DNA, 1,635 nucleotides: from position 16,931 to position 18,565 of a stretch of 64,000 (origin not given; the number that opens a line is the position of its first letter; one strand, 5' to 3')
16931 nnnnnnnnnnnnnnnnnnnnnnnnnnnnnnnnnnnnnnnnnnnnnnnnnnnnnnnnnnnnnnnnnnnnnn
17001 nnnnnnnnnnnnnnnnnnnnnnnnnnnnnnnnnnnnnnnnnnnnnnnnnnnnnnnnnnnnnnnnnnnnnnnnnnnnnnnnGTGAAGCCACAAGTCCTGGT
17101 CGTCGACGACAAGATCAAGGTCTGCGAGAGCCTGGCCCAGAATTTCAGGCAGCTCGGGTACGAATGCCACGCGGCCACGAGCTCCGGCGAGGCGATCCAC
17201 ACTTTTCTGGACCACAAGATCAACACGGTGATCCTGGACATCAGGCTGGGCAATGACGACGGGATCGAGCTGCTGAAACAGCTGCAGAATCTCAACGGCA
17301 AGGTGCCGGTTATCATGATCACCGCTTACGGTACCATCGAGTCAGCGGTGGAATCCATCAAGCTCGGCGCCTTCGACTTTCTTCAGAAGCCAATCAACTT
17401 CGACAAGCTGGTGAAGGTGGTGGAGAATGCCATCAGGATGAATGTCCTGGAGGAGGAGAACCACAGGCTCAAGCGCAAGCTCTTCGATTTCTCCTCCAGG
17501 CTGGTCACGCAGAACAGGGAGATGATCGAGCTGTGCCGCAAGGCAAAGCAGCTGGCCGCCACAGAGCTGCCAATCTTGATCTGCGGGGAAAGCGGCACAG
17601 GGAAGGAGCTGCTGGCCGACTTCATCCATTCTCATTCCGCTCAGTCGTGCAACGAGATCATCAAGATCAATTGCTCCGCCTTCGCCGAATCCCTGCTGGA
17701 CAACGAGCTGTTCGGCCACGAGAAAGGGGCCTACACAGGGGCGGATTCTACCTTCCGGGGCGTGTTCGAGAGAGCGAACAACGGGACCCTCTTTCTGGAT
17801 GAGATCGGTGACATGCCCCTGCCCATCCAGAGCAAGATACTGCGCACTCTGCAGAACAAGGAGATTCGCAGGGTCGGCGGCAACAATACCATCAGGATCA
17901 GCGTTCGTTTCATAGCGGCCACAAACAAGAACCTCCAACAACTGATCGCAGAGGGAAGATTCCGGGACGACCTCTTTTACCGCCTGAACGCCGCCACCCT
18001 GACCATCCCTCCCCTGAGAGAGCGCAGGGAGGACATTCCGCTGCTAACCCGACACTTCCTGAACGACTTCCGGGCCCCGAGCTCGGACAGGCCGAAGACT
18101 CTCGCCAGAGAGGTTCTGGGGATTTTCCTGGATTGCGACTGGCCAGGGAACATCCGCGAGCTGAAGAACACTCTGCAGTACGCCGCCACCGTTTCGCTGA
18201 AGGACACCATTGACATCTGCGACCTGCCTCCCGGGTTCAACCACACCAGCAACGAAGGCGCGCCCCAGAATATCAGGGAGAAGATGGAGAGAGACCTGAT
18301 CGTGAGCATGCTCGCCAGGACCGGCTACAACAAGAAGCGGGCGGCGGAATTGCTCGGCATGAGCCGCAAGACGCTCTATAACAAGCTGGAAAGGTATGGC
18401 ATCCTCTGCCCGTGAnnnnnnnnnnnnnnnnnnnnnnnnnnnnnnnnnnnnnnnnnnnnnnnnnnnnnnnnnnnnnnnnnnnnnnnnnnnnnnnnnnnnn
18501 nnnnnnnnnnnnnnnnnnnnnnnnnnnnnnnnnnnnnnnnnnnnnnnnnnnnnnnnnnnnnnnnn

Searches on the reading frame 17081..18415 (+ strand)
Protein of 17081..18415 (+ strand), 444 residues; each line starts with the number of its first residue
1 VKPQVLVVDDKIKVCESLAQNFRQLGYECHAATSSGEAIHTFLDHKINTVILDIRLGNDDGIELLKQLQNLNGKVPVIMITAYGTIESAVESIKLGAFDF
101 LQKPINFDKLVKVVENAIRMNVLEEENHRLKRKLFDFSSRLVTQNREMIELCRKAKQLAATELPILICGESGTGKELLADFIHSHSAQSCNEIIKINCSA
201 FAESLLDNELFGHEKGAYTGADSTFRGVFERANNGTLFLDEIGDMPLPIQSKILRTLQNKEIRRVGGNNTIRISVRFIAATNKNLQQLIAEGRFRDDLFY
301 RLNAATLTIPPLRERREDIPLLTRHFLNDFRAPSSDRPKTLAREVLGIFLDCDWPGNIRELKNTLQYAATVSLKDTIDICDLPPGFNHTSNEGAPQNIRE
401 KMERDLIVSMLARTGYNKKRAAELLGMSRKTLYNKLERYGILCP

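Call 11: search_protein_families(library=pfam, proteins=[window:17081-18415:+])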
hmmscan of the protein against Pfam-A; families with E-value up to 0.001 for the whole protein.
window:17081-18415:+ (444 aa): 11 families
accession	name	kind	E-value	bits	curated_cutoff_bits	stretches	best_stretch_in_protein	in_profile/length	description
PF00158.32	Sigma54_activat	-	2.2e-65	219.9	20.2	1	142-307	2-167/168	Sigma-54 interaction domain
PF00072.30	Response_reg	-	2e-27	96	30.2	1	5-114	1-110/111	Response regulator receiver domain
PF25601.1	AAA_lid_14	-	1.6e-22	79.6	27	1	313-395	1-83/87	AAA+ ATPase lid domain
PF14532.12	Sigma54_activ_2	-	5.1e-21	75.8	25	1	145-312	4-138/138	Sigma-54 interaction domain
PF02954.25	HTH_8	-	1.7e-14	53.7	22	1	399-439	2-42/42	Bacterial regulatory protein, Fis family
PF00004.35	AAA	-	2e-06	28.7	21.2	1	165-291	1-117/131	ATPase family associated with various cellular activities (AAA)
PF03709.21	OKR_DC_1_N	-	7.6e-06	26.6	29.3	1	11-84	2-73/111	Orn/Lys/Arg decarboxylase, N-terminal domain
PF07724.20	AAA_2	-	0.0001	22.8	27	1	165-293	6-135/166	AAA domain (Cdc48 subfamily)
PF01078.27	Mg_chelatase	-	0.00013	21.9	20.3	0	158-282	17-157/207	Magnesium chelatase, subunit ChlI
PF23198.2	PDE8A_N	-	0.00014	22.3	29.6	1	5-80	12-89/147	PDE8A-like, N-terminal domain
PF18024.7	HTH_50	-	0.0002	21.4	27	1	400-441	9-49/50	Helix-turn-helix domain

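Call 12: find_related_loci(query=window:17081-18415:+, collection=genome_contigs, flank=6000)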
Query window:17081-18415:+ (444 aa) in genome_contigs; peptide patterns used: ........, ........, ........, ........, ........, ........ (x = any residue, [..] = any of these).
600 stretches matched a pattern (row limit reached: there are more); 600 encode a relative of the query (tblastn E <= 1e-3); the best 80 are kept; 80 distinct loci.
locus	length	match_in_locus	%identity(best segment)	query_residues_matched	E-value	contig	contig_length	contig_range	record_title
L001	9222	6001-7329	51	1-441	3e-141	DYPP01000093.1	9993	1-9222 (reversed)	MAG TPA_asm: Treponema denticola isolate SulCav_GS09_5_63_49 SulCav_GS09_5_10842_length_9993_cov_19_094385, whole genome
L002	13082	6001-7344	43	2-444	8e-112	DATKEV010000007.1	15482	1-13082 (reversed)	MAG TPA_asm: Candidatus Udaeobacter sp. isolate SMAG_U14508 k141_952417, whole genome shotgun sequence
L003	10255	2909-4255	41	4-444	3e-110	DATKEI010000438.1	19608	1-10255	MAG TPA_asm: Candidatus Binatia bacterium isolate SMAG_U14495 k141_1816399, whole genome shotgun sequence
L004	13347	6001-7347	41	4-444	8e-110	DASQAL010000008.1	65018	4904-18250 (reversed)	MAG TPA_asm: Candidatus Acidoferrum sp. isolate SMAG_U11644 k141_1555217, whole genome shotgun sequence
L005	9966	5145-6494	41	1-441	5e-110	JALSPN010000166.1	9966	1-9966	MAG: Thermodesulfobacteriales bacterium isolate 356-284_metabat2_scaf2bin.062 356-284_scaffold_4084_c1, whole genome sho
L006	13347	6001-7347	41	1-441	2e-108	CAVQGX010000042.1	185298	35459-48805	MAG: uncultured delta proteobacterium isolate MFD09779.bin.3.209 genome assembly, contig: contig_62628, whole genome sho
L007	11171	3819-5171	41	1-441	2e-106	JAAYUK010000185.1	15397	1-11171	MAG: Nitrospiraceae bacterium isolate AS27yjCOA_151 80074_AS27, whole genome shotgun sequence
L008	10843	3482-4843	40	3-441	7e-106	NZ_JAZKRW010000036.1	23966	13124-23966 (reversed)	MAG: Salinibacter sp. isolate NA-0cm_bin.22 NODE_568_length_23966_cov_22.513111, whole genome shotgun sequence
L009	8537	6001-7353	40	1-441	4e-105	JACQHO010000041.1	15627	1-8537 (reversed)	MAG: Nitrospirae bacterium isolate NC_groundwater_1101_Ag_S2p5_58_88 S_2p5_S6_coassembly_k141_685156, whole genome shotg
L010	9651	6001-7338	41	5-441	2e-104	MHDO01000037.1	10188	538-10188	MAG: Nitrospinae bacterium RIFCSPLOWO2_12_39_16 rifcsplowo2_12_sub10_scaffold_1786, whole genome shotgun sequence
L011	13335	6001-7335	38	2-444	3e-104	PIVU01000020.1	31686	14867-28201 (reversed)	MAG: Nitrospirae bacterium isolate Glo_13 GloG15_CONTIG1493, whole genome shotgun sequence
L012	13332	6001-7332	40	5-441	7e-104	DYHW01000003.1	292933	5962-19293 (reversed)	MAG TPA_asm: Melioribacter sp. isolate DR5_37_169 Afr_mines_DR5_3_length_292933_cov_70_591605, whole genome shotgun sequ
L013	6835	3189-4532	39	4-439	1e-103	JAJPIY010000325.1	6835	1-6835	MAG: Planctomycetota bacterium isolate Centralia_MAG_388 k107_985500, whole genome shotgun sequence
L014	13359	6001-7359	40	1-441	2e-103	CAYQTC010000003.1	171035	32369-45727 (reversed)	MAG TPA_asm: uncultured Geobacter sp. isolate SRP302447_co3_813 genome assembly, contig: NODE_239_length_171035_cov_35.1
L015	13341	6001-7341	38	1-441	1e-103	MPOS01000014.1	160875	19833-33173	MAG: Deltaproteobacteria bacterium Phox-21 k99_19648, whole genome shotgun sequence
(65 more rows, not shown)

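Call 15: find_homologous_proteins(query=window:17081-18415:+, max_evalue=1e-80)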
Query window:17081-18415:+ (444 aa): 5856 proteins with E <= 1e-80 among 8000 candidates; the best 120 are listed.
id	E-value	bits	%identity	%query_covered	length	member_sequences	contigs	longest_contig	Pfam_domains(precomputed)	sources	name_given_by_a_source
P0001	5.2e-295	996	100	100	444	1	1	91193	PF00158.33,PF25601.2,PF02954.26,PF00004.36,PF03709.22,PF14532.13,PF00072.31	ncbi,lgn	-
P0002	1.7e-221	754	76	99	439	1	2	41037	PF00158.33,PF07724.21,PF25601.2,PF02954.26,PF00004.36,PF14532.13,PF00072.31,PF01078.28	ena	-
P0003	1.1e-210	718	72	99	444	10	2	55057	PF00158.33,PF07724.21,PF25601.2,PF02954.26,PF00004.36,PF03709.22,PF14532.13,PF07728.21,PF00072.31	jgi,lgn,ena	jgi:DNA-binding NtrC family response regulator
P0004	1.7e-210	718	73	99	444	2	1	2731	PF00158.33,PF07724.21,PF25601.2,PF02954.26,PF00004.36,PF03709.22,PF14532.13,PF00072.31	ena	-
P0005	1.2e-209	715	72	99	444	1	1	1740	PF00158.33,PF07724.21,PF25601.2,PF02954.26,PF00004.36,PF14532.13,PF07728.21,PF00072.31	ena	-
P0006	2.4e-209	714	72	99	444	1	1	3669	PF00158.33,PF07724.21,PF25601.2,PF02954.26,PF00004.36,PF14532.13,PF07728.21,PF00072.31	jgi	jgi:two-component system response regulator AtoC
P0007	3.5e-209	713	72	99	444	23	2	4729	PF00158.33,PF07724.21,PF25601.2,PF02954.26,PF14532.13,PF07728.21,PF00072.31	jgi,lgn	-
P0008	3.0e-207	707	72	99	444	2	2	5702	PF00158.33,PF07724.21,PF25601.2,PF02954.26,PF00004.36,PF14532.13,PF07728.21,PF00072.31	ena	-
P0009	5.4e-207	706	71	99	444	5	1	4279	PF00158.33,PF07724.21,PF25601.2,PF02954.26,PF00004.36,PF14532.13,PF00072.31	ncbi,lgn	-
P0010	2.8e-206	704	71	99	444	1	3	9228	PF00158.33,PF07724.21,PF25601.2,PF02954.26,PF00004.36,PF14532.13,PF07728.21,PF00072.31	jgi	jgi:DNA-binding NtrC family response regulator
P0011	2.2e-205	701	71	99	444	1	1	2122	PF00158.33,PF07724.21,PF25601.2,PF02954.26,PF00004.36,PF14532.13,PF07728.21,PF00072.31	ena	-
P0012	6.6e-205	699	71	99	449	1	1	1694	PF00158.33,PF07724.21,PF25601.2,PF02954.26,PF00004.36,PF14532.13,PF07728.21,PF00072.31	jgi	jgi:two-component system response regulator AtoC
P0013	1.8e-204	698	69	99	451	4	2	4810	PF00158.33,PF07724.21,PF25601.2,PF02954.26,PF00004.36,PF14532.13,PF00072.31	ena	-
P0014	1.1e-203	695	70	99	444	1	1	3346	PF00158.33,PF07724.21,PF25601.2,PF02954.26,PF00004.36,PF14532.13,PF00072.31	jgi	jgi:DNA-binding NtrC family response regulator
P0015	1.6e-203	695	71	99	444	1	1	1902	PF00158.33,PF07724.21,PF25601.2,PF02954.26,PF00004.36,PF14532.13,PF00072.31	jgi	jgi:two-component system response regulator AtoC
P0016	5.8e-203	693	70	99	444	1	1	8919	PF00158.33,PF07724.21,PF25601.2,PF02954.26,PF00004.36,PF14532.13,PF00072.31,PF01078.28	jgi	jgi:DNA-binding NtrC family response regulator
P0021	3.1e-196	671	67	99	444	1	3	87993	PF00158.33,PF25601.2,PF02954.26,PF00004.36,PF14532.13,PF07728.21,PF00072.31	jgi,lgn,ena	-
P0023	5.4e-196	670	67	99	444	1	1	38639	PF00158.33,PF25601.2,PF02954.26,PF00004.36,PF14532.13,PF07728.21,PF00072.31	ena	-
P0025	1.8e-193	662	67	99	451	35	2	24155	PF00158.33,PF25601.2,PF02954.26,PF14532.13,PF07728.21,PF00072.31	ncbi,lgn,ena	-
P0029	1.0e-173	597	61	99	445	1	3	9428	PF00158.33,PF25601.2,PF02954.26,PF00004.36,PF14532.13,PF00072.31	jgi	-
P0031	2.3e-172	592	60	99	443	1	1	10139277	PF00158.33,PF07724.21,PF25601.2,PF02954.26,PF14532.13,PF00072.31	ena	-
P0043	1.9e-168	579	59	99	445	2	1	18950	PF00158.33,PF25601.2,PF02954.26,PF14532.13,PF00072.31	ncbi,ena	-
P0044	2.8e-168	579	58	99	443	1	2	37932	PF00158.33,PF25601.2,PF02954.26,PF18024.8,PF14532.13,PF00072.31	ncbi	-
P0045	3.0e-168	579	58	100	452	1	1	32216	PF00158.33,PF25601.2,PF02954.26,PF14532.13,PF00072.31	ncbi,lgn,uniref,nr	ncbi:sigma-54-dependent Fis family transcriptional regulator [candidate division KSB3 bacterium]|uni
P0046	3.4e-168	578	60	99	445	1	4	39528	PF00158.33,PF25601.2,PF02954.26,PF00004.36,PF14532.13,PF00072.31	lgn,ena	-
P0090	2.4e-162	559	58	99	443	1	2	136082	PF00158.33,PF07724.21,PF25601.2,PF02954.26,PF03709.22,PF14532.13,PF00072.31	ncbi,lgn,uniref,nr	ncbi:sigma-54-dependent Fis family transcriptional regulator [candidate division KSB3 bacterium]|uni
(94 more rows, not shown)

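Call 16: find_related_loci(query=window:17081-18415:+, collection=metagenome_contigs, flank=4000)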
Query window:17081-18415:+ (444 aa) in metagenome_contigs; peptide patterns used: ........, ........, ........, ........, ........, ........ (x = any residue, [..] = any of these).
600 stretches matched a pattern (row limit reached: there are more); 599 encode a relative of the query (tblastn E <= 1e-3); the best 80 are kept; 80 distinct loci.
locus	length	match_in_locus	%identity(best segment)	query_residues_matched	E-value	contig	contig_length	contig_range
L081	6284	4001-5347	42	4-444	2e-111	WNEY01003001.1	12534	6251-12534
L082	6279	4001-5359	43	1-441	2e-108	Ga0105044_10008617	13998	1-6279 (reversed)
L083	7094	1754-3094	40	4-444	4e-106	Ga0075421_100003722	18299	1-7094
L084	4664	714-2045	41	2-442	2e-106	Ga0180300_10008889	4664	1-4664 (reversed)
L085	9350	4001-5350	40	1-441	3e-105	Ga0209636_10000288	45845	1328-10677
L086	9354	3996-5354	41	1-441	2e-105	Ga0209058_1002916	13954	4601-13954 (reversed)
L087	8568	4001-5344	40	2-444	4e-105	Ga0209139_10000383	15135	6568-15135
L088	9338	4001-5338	39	1-438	1e-104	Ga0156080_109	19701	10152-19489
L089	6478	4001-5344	40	4-444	1e-104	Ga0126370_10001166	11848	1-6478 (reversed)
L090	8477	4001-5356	39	1-441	6e-104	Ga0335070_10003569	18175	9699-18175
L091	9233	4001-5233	40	2-444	1e-103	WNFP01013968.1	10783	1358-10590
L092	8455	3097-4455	40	1-441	2e-103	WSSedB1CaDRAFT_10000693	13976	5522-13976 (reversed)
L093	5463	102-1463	38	3-441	6e-103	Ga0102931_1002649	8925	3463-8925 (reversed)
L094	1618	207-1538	40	1-441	7e-110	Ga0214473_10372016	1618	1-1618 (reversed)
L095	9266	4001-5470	38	4-441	3e-102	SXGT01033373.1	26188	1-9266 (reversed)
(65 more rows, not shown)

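Call 17: find_encoding_contigs(protein=P0002, flank=10000, max_places=2)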
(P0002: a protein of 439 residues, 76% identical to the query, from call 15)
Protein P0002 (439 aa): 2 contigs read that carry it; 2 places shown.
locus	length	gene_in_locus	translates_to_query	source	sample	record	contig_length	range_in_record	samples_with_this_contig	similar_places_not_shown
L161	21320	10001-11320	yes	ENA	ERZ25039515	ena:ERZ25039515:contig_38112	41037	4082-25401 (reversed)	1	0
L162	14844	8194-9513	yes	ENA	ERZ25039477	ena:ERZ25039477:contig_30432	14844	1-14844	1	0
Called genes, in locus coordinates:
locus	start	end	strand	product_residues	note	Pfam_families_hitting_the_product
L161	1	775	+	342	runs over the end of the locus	PF08240:ADH_N, PF16912:Glu_dehyd_C, PF00107:ADH_zinc_N, PF13602:ADH_zinc_N_2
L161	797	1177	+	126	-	PF02737:3HCDH_N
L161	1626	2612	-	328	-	PF02610:AraA_N (weak), PF24856:AraA_central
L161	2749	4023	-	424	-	PF02779:Transket_pyr, PF02780:Transketolase_C, PF22613:Transketolase_C_1 (faint)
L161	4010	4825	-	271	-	PF00456:Transketolase_N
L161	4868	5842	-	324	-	PF01408:GFO_IDH_MocA, PF22725:GFO_IDH_MocA_C3, PF02894:GFO_IDH_MocA_C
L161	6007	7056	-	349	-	PF02653:BPD_transp_2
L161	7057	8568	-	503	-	PF00005:ABC_tran, PF02463:SMC_N (faint), PF09818:ABC_ATPase (faint), PF13304:AAA_21 (faint), PF00005:ABC_tran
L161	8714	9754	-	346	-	PF13407:Peripla_BP_4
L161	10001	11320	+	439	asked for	PF00004:AAA (faint), PF00072:Response_reg, PF00158:Sigma54_activat, PF14532:Sigma54_activ_2, PF01078:Mg_chelatase (faint), PF07724:AAA_2 (weak), PF25601:AAA_lid_14, PF02954:HTH_8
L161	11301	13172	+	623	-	PF00005:ABC_tran, PF00989:PAS (weak), PF00512:HisKA (weak), PF02518:HATPase_c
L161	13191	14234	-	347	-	PF02653:BPD_transp_2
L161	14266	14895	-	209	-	PF02502:LacAB_rpiB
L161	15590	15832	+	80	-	-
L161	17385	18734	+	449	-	-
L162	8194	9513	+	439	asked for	PF00004:AAA (faint), PF00072:Response_reg, PF00158:Sigma54_activat, PF14532:Sigma54_activ_2, PF01078:Mg_chelatase (faint), PF07724:AAA_2 (weak), PF25601:AAA_lid_14, PF02954:HTH_8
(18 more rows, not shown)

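Call 18: find_encoding_contigs(protein=P0003, flank=10000, max_places=2)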
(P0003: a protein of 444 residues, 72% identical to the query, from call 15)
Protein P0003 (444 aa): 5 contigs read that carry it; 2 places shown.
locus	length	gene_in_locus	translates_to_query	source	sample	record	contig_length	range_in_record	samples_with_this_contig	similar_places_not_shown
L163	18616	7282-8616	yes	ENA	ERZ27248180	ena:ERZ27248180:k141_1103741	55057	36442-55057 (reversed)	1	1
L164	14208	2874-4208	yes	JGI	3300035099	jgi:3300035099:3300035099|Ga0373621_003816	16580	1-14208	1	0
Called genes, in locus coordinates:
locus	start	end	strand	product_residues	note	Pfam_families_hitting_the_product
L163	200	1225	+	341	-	PF00248:Aldo_ket_red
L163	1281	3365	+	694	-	PF00456:Transketolase_N, PF02779:Transket_pyr, PF02780:Transketolase_C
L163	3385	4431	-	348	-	PF02653:BPD_transp_2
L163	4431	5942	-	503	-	PF00005:ABC_tran, PF09818:ABC_ATPase (faint), PF13304:AAA_21 (faint), PF00005:ABC_tran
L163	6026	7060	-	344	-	PF13407:Peripla_BP_4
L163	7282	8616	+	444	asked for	PF00072:Response_reg, PF03709:OKR_DC_1_N (faint), PF00158:Sigma54_activat, PF14532:Sigma54_activ_2, PF00004:AAA (weak), PF07724:AAA_2 (weak), PF25601:AAA_lid_14, PF02954:HTH_8, +1 more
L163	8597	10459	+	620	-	PF00005:ABC_tran, PF13426:PAS_9 (faint), PF08448:PAS_4, PF00512:HisKA, PF02518:HATPase_c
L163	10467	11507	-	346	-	PF02653:BPD_transp_2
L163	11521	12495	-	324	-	PF01408:GFO_IDH_MocA, PF22725:GFO_IDH_MocA_C3, PF02894:GFO_IDH_MocA_C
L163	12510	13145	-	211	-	PF02502:LacAB_rpiB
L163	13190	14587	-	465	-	PF24856:AraA_central, PF11762:Arabinose_Iso_C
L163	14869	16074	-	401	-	PF01261:AP_endonuc_2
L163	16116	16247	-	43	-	-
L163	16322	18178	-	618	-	PF00149:Metallophos, PF02872:5_nucleotid_C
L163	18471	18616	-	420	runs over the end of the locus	PF00005:ABC_tran, PF13304:AAA_21 (faint), PF27219:MJ0874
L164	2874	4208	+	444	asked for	PF00072:Response_reg, PF03709:OKR_DC_1_N (faint), PF00158:Sigma54_activat, PF14532:Sigma54_activ_2, PF00004:AAA (weak), PF07724:AAA_2 (weak), PF25601:AAA_lid_14, PF02954:HTH_8, +1 more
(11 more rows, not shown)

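Call 22: find_encoding_contigs(protein=P0021, flank=10000, max_places=1)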
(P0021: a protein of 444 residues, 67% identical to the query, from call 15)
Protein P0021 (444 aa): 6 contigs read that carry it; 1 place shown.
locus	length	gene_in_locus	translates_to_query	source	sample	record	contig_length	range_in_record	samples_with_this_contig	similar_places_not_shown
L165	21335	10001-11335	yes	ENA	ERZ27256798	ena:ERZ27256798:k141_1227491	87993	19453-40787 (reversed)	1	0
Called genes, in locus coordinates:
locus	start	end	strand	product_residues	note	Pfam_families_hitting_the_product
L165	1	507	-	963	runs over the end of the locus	PF00690:Cation_ATPase_N, PF00122:E1-E2_ATPase, PF13246:Cation_ATPase, PF00702:Hydrolase, PF12710:HAD (weak), PF00689:Cation_ATPase_C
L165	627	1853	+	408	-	PF01875:Memo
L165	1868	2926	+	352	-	PF01208:URO-D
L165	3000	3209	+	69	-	-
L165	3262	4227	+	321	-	PF01408:GFO_IDH_MocA, PF03447:NAD_binding_3 (weak), PF02894:GFO_IDH_MocA_C, PF22725:GFO_IDH_MocA_C3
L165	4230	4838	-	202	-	PF07690:MFS_1, PF13347:MFS_2 (weak)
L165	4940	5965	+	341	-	PF08240:ADH_N, PF16912:Glu_dehyd_C (weak), PF00107:ADH_zinc_N, PF13602:ADH_zinc_N_2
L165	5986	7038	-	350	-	PF02653:BPD_transp_2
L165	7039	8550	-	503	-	PF00005:ABC_tran, PF09818:ABC_ATPase (faint), PF13304:AAA_21 (faint), PF00005:ABC_tran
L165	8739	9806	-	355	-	PF13407:Peripla_BP_4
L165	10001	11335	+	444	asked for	PF00072:Response_reg, PF00158:Sigma54_activat, PF14532:Sigma54_activ_2, PF00004:AAA (weak), PF07728:AAA_5 (weak), PF25601:AAA_lid_14, PF02954:HTH_8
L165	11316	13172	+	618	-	PF00005:ABC_tran, PF08448:PAS_4 (weak), PF00512:HisKA, PF02518:HATPase_c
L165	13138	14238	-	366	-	PF02653:BPD_transp_2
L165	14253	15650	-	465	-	PF02610:AraA_N (weak), PF24856:AraA_central, PF11762:Arabinose_Iso_C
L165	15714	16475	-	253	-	PF00106:adh_short, PF08659:KR, PF13561:adh_short_C2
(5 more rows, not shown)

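Call 23: find_encoding_contigs(protein=P0023, flank=10000, max_places=1)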
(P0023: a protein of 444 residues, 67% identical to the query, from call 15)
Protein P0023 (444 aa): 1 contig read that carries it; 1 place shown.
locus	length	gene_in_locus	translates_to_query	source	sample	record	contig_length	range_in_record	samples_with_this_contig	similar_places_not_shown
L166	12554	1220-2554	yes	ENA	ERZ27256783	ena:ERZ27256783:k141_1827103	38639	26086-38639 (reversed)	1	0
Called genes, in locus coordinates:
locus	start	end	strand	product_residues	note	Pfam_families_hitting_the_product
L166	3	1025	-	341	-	?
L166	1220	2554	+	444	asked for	PF00072:Response_reg, PF00158:Sigma54_activat, PF14532:Sigma54_activ_2, PF00004:AAA (weak), PF07728:AAA_5 (weak), PF25601:AAA_lid_14, PF02954:HTH_8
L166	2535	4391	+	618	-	PF00005:ABC_tran, PF08448:PAS_4 (weak), PF00512:HisKA, PF02518:HATPase_c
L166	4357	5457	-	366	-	PF02653:BPD_transp_2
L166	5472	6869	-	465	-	PF02610:AraA_N (weak), PF24856:AraA_central, PF11762:Arabinose_Iso_C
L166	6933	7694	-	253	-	PF00106:adh_short, PF08659:KR, PF13561:adh_short_C2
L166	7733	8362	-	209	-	PF02502:LacAB_rpiB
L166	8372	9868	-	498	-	PF00370:FGGY_N, PF02782:FGGY_C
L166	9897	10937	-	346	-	PF08240:ADH_N, PF00107:ADH_zinc_N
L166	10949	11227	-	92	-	-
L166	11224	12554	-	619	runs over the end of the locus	PF02730:AFOR_N, PF01314:AFOR_C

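Call 24: find_encoding_contigs(protein=P0025, flank=10000, max_places=1)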
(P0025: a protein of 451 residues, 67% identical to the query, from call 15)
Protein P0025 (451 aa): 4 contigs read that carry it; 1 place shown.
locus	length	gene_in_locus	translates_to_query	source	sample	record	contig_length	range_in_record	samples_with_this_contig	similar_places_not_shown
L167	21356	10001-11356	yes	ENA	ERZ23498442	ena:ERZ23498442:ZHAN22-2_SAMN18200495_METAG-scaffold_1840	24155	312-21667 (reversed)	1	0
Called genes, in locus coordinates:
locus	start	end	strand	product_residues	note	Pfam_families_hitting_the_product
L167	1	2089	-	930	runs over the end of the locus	PF00690:Cation_ATPase_N, PF00122:E1-E2_ATPase, PF13246:Cation_ATPase, PF00702:Hydrolase, PF00689:Cation_ATPase_C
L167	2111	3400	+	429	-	PF01875:Memo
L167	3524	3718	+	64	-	-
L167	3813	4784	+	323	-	PF01408:GFO_IDH_MocA, PF22725:GFO_IDH_MocA_C3, PF02894:GFO_IDH_MocA_C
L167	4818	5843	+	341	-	PF08240:ADH_N, PF16912:Glu_dehyd_C (faint), PF00107:ADH_zinc_N, PF13602:ADH_zinc_N_2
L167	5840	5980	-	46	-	-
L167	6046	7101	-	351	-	PF02653:BPD_transp_2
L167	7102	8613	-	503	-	PF13476:AAA_23 (faint), PF00005:ABC_tran, PF02463:SMC_N (faint), PF09818:ABC_ATPase (faint), PF13304:AAA_21 (faint), PF00005:ABC_tran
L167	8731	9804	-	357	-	PF13407:Peripla_BP_4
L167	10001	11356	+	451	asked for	PF00072:Response_reg, PF00158:Sigma54_activat, PF14532:Sigma54_activ_2, PF07728:AAA_5 (faint), PF25601:AAA_lid_14, PF02954:HTH_8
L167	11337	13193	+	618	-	PF00005:ABC_tran, PF13426:PAS_9 (faint), PF08448:PAS_4 (weak), PF00512:HisKA, PF02518:HATPase_c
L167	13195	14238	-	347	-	PF02653:BPD_transp_2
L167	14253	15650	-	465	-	PF02610:AraA_N (weak), PF24856:AraA_central, PF11762:Arabinose_Iso_C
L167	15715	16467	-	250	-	PF00106:adh_short, PF08659:KR, PF13561:adh_short_C2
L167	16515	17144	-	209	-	PF02502:LacAB_rpiB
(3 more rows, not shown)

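Call 25: find_encoding_contigs(protein=P0010, flank=10000, max_places=1)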
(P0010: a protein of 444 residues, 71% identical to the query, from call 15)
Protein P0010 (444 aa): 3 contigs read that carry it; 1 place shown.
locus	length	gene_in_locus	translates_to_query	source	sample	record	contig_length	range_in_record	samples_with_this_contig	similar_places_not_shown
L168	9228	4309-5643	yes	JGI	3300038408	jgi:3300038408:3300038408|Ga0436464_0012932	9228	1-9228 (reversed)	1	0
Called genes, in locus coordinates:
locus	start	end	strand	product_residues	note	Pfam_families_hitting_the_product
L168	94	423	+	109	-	-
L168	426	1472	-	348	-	PF02653:BPD_transp_2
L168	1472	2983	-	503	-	PF00005:ABC_tran, PF09818:ABC_ATPase (faint), PF13304:AAA_21 (faint), PF00005:ABC_tran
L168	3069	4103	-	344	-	PF13407:Peripla_BP_4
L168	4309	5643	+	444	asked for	PF00072:Response_reg, PF07728:AAA_5 (faint), PF00158:Sigma54_activat, PF14532:Sigma54_activ_2, PF00004:AAA (weak), PF07724:AAA_2 (weak), PF25601:AAA_lid_14, PF02954:HTH_8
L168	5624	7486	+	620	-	PF00005:ABC_tran, PF08448:PAS_4, PF00512:HisKA (weak), PF02518:HATPase_c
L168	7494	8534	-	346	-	PF02653:BPD_transp_2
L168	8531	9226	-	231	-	PF02894:GFO_IDH_MocA_C, PF22725:GFO_IDH_MocA_C3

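Call 26: find_encoding_contigs(protein=P0016, flank=10000, max_places=1)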
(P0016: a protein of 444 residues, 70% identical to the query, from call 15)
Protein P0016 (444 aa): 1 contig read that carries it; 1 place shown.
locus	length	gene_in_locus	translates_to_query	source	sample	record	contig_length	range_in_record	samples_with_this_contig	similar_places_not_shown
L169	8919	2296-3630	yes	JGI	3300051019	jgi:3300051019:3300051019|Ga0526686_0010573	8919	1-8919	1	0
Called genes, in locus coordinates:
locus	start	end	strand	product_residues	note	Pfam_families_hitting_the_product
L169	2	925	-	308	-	?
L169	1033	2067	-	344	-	PF13407:Peripla_BP_4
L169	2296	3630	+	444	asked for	PF00072:Response_reg, PF00158:Sigma54_activat, PF01078:Mg_chelatase (faint), PF14532:Sigma54_activ_2, PF00004:AAA (weak), PF07724:AAA_2 (weak), PF25601:AAA_lid_14, PF02954:HTH_8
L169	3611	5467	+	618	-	PF00005:ABC_tran, PF08448:PAS_4, PF00512:HisKA (weak), PF02518:HATPase_c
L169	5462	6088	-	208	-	PF02502:LacAB_rpiB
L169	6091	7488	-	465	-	PF24856:AraA_central, PF11762:Arabinose_Iso_C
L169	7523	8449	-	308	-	PF02779:Transket_pyr, PF02780:Transketolase_C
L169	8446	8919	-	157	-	?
